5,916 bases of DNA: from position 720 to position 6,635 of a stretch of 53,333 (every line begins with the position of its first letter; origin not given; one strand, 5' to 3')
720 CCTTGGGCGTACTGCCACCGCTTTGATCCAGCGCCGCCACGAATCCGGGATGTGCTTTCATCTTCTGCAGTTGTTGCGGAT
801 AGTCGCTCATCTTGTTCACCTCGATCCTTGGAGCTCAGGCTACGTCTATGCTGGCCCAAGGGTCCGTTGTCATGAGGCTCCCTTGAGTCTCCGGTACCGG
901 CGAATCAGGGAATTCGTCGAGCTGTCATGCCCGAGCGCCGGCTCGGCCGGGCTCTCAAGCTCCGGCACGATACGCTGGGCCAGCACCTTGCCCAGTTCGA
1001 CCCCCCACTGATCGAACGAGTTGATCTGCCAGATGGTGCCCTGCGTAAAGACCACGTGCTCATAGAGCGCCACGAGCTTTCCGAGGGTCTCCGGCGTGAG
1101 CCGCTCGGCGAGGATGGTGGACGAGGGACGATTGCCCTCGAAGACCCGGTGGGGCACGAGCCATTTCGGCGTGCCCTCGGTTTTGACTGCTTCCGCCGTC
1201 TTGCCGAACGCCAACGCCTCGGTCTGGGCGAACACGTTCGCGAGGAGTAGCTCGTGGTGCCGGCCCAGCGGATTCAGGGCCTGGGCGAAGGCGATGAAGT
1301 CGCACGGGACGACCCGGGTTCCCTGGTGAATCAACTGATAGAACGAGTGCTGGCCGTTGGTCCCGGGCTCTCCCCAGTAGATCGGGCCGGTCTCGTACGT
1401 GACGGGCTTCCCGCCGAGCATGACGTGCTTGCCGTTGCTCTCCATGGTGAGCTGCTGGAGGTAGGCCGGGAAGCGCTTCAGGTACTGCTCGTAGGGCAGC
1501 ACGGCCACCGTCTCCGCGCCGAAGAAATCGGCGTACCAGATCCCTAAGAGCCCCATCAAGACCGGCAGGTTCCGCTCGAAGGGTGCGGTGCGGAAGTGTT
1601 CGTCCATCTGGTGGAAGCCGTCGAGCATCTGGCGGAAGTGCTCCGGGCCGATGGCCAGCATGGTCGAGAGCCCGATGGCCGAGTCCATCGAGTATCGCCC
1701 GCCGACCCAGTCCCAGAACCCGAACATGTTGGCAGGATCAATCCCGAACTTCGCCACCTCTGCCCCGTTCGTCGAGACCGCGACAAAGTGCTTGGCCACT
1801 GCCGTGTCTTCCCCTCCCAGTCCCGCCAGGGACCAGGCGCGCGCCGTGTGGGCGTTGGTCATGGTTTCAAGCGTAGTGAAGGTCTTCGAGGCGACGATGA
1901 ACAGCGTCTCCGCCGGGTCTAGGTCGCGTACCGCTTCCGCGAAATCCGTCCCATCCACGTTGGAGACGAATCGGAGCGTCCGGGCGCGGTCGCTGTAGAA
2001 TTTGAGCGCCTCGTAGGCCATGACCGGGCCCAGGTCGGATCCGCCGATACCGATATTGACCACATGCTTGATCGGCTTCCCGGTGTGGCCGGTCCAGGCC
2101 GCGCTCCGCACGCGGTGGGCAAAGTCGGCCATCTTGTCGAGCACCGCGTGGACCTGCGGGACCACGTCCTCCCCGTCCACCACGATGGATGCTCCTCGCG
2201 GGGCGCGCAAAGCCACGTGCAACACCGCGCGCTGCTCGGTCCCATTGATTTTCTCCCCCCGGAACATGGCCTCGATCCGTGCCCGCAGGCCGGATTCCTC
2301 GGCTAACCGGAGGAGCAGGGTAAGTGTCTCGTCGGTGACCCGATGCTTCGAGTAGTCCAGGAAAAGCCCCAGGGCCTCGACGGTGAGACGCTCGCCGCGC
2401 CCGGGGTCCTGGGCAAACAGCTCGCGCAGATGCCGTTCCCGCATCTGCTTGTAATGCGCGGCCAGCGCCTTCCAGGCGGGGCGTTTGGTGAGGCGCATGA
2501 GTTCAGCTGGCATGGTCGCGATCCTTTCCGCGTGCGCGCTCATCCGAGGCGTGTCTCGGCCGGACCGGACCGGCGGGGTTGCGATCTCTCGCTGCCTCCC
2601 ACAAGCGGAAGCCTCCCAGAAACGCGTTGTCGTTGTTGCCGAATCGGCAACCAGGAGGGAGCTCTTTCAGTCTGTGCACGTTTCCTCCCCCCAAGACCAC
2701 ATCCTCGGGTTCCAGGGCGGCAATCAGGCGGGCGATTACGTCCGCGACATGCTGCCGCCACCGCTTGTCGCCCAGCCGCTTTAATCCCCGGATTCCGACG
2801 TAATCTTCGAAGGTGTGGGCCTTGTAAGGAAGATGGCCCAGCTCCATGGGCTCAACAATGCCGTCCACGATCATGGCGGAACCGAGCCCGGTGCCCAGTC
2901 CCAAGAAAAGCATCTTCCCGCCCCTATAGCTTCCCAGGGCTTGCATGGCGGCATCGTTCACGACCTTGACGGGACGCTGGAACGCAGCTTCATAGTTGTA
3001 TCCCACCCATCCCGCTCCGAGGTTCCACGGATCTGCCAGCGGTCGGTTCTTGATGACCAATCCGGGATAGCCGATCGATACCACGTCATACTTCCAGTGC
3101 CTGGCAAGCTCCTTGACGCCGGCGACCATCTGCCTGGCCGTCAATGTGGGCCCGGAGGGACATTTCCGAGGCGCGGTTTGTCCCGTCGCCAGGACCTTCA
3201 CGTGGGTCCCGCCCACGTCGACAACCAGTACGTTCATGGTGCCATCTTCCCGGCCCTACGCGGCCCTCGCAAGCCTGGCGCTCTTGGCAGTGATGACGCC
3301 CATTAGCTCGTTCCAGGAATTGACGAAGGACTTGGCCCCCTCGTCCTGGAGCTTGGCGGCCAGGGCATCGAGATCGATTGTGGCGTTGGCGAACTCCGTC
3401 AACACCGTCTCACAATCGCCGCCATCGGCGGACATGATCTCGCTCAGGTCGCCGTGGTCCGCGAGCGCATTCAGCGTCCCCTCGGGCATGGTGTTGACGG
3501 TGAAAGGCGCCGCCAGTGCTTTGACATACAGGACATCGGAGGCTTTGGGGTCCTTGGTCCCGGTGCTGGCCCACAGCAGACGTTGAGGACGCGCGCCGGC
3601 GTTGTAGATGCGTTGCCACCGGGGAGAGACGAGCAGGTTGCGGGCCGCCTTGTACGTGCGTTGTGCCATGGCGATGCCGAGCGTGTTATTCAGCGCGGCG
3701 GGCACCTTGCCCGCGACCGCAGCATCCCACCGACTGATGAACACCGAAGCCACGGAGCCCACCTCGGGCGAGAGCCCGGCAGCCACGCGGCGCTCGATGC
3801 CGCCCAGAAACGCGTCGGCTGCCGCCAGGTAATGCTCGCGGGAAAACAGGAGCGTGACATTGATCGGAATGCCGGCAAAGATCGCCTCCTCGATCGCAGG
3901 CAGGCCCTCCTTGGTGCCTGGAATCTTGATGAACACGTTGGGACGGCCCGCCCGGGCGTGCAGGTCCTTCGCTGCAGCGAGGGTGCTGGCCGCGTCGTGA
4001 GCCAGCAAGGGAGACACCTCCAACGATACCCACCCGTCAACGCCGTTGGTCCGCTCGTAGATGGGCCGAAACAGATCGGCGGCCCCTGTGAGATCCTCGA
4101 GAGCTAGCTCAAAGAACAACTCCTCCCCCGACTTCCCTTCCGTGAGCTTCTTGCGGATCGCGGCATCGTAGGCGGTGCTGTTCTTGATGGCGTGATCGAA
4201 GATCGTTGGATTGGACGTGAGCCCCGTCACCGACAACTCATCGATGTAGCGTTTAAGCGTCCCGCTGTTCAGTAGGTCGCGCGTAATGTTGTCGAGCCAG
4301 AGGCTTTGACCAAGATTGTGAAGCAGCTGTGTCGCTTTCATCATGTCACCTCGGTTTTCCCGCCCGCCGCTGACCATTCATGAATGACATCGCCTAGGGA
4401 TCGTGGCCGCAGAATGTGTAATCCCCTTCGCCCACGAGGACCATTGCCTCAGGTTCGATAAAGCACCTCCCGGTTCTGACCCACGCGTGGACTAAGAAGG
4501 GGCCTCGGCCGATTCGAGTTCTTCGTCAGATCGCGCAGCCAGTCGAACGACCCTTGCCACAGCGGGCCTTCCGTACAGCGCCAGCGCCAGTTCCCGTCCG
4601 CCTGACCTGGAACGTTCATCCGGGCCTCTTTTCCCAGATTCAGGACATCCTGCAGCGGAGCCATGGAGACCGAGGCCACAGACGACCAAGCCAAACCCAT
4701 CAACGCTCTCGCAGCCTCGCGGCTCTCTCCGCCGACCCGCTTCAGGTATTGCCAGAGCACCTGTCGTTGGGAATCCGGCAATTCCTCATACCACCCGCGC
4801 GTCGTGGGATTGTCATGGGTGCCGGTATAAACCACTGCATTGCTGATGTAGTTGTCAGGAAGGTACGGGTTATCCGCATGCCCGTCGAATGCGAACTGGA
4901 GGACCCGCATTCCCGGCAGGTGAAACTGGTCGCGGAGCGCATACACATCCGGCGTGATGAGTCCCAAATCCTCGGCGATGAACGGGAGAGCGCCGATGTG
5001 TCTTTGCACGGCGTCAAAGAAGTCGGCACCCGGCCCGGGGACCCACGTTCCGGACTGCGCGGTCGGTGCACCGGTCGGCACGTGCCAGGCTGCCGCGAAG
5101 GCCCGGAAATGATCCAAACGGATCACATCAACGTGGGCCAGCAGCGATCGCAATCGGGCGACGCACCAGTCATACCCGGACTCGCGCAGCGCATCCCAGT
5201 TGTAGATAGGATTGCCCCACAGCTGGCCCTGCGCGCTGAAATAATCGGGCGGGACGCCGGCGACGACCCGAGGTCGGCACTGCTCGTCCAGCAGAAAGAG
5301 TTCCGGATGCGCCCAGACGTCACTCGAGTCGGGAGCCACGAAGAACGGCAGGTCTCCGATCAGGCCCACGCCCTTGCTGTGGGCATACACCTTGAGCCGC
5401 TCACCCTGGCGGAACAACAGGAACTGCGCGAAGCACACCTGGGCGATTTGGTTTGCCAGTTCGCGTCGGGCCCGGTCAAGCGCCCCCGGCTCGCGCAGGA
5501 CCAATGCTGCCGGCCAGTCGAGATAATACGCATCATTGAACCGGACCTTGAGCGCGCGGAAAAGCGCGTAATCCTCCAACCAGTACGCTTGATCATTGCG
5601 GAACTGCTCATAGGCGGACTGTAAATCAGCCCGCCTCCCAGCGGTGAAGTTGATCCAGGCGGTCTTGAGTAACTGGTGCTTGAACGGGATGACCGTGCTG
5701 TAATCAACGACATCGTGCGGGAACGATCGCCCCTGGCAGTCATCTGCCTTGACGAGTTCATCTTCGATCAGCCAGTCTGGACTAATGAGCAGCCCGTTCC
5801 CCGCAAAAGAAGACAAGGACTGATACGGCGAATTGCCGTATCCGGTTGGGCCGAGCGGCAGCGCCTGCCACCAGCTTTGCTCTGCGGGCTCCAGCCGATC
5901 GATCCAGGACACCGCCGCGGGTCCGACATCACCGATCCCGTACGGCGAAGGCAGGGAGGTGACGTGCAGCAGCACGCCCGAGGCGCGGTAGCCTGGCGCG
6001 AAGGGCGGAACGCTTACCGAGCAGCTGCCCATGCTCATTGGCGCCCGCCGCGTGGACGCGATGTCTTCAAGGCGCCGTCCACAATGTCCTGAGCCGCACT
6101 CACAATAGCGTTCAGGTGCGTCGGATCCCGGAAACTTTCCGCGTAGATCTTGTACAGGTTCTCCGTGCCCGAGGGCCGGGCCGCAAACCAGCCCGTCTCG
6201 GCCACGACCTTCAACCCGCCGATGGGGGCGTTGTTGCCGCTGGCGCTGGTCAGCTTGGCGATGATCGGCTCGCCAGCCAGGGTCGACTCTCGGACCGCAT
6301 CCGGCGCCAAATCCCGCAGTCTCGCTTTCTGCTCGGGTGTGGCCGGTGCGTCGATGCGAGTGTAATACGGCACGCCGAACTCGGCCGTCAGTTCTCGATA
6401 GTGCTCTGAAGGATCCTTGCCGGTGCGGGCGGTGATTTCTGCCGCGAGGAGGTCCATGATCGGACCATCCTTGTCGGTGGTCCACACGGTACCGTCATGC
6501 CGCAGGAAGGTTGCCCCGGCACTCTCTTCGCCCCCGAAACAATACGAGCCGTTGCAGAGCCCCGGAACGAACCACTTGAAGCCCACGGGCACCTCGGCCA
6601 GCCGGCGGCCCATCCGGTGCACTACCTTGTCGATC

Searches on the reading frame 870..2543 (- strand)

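Call 12: search_protein_families(library=pfam, proteins=[window:870-2543:-], max_evalue=0.001)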
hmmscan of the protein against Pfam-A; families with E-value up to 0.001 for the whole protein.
window:870-2543:- (557 aa): 1 family
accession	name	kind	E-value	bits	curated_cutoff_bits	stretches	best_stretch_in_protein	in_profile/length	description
PF00342.24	PGI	-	8.2e-222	737.5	22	1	63-547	1-486/486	Phosphoglucose isomerase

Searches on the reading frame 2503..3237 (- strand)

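Call 12: search_protein_families(library=pfam, proteins=[window:2503-3237:-], max_evalue=0.001)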
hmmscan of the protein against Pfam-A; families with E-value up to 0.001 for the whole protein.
window:2503-3237:- (244 aa): 1 family
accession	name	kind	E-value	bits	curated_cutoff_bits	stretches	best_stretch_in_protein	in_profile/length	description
PF00480.26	ROK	-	7.5e-09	36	22.9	1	5-128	3-144/294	ROK family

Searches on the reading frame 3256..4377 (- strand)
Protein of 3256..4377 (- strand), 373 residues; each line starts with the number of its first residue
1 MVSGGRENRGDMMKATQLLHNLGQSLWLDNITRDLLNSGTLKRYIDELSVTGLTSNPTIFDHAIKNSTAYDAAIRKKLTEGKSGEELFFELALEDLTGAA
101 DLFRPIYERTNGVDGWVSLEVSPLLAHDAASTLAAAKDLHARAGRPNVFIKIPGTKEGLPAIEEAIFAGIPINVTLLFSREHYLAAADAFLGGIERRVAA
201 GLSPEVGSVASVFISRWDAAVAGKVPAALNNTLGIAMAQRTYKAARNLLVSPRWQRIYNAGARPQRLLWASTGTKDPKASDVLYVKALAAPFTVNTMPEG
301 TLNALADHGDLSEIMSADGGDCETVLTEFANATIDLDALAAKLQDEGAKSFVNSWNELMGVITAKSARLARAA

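Call 12: search_protein_families(library=pfam, proteins=[window:3256-4377:-], max_evalue=0.001)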
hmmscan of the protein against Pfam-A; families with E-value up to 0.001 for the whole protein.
window:3256-4377:- (373 aa): 1 family
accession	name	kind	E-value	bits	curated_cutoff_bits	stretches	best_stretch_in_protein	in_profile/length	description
PF00923.25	TAL_FSA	-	7.4e-74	249.1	27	1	26-360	1-283/285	Transaldolase/Fructose-6-phosphate aldolase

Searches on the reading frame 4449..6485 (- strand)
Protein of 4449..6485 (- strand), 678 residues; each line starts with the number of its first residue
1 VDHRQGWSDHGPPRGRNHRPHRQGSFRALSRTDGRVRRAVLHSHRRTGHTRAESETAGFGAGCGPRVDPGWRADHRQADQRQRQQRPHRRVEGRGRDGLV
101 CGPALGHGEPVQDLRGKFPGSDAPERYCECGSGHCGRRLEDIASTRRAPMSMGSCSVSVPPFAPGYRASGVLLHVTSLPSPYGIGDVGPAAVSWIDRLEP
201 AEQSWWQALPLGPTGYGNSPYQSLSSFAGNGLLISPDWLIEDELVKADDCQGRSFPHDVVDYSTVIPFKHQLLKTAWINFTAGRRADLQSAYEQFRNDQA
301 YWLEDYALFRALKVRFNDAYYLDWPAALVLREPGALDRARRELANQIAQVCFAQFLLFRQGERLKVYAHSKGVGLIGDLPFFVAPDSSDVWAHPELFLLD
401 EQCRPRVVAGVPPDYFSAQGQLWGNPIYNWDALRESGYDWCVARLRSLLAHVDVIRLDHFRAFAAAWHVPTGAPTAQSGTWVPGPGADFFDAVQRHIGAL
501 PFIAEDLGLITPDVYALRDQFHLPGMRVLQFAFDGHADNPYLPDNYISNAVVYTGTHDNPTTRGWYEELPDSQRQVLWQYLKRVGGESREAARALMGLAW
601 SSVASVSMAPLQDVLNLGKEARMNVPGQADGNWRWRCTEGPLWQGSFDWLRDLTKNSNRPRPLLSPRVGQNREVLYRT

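Call 12: search_protein_families(library=pfam, proteins=[window:4449-6485:-], max_evalue=0.001)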
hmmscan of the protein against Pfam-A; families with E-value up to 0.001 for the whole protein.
window:4449-6485:- (678 aa): 1 family
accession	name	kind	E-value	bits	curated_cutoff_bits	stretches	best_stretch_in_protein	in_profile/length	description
PF02446.23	Glyco_hydro_77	-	2.1e-165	551.5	25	1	173-639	1-461/465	4-alpha-glucanotransferase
